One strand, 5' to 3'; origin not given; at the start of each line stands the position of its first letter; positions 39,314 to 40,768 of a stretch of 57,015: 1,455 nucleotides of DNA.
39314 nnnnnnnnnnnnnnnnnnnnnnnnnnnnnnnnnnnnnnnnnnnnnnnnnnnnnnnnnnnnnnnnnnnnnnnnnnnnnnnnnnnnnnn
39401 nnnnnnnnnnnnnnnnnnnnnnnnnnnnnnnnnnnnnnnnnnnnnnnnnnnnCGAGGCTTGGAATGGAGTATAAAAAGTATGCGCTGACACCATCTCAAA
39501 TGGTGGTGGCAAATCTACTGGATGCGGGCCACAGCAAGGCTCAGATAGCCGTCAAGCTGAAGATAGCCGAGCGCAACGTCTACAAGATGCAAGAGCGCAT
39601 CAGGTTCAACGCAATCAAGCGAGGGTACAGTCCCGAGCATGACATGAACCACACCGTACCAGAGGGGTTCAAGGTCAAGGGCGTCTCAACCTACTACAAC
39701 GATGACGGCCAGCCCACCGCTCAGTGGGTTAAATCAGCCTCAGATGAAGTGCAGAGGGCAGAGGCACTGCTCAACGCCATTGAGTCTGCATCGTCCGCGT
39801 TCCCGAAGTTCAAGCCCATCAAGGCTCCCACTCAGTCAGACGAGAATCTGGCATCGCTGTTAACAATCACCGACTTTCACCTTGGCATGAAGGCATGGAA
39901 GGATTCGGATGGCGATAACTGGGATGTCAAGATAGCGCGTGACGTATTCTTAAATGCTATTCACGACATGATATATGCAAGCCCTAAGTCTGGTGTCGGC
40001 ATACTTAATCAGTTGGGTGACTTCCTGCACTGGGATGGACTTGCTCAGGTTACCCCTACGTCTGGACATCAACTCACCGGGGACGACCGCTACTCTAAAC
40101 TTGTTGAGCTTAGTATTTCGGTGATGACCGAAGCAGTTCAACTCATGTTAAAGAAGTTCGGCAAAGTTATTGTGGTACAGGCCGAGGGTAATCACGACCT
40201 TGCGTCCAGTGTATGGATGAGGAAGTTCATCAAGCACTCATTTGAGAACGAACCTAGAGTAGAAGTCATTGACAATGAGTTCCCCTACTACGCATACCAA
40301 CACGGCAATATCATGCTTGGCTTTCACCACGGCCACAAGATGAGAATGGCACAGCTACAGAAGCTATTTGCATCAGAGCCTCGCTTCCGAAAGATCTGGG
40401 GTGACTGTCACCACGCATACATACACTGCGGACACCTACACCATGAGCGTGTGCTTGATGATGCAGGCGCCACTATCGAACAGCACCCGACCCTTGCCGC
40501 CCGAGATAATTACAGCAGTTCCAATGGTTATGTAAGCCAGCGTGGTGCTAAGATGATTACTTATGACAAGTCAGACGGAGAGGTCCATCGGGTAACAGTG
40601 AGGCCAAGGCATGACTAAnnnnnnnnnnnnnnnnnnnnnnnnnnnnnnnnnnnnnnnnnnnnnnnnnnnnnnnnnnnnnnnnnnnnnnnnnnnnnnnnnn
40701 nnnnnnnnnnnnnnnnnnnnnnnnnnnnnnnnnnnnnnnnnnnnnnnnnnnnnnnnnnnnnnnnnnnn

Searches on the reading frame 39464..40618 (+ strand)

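Call 50: search_protein_families(library=phrogs, proteins=[window:39464-40618:+], max_evalue=0.001)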
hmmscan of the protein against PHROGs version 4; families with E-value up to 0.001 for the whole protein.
window:39464-40618:+ (384 aa): 6 families
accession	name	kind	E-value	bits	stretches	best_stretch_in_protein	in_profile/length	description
phrog_704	-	DNA, RNA and nucleotide metabolism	1.6e-114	384.1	1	15-382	12-387/390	DNA repair exonuclease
phrog_20762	-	unknown function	4.8e-32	111.7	1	267-381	2-115/117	-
phrog_284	-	DNA, RNA and nucleotide metabolism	2e-22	80.7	1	53-372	48-385/398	exonuclease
phrog_20703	-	unknown function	1e-19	72.4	1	19-201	56-235/258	-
phrog_21891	-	unknown function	9.7e-07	30.5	1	253-373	8-125/130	-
phrog_22571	-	unknown function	0.00022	22.5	1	296-359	10-71/92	-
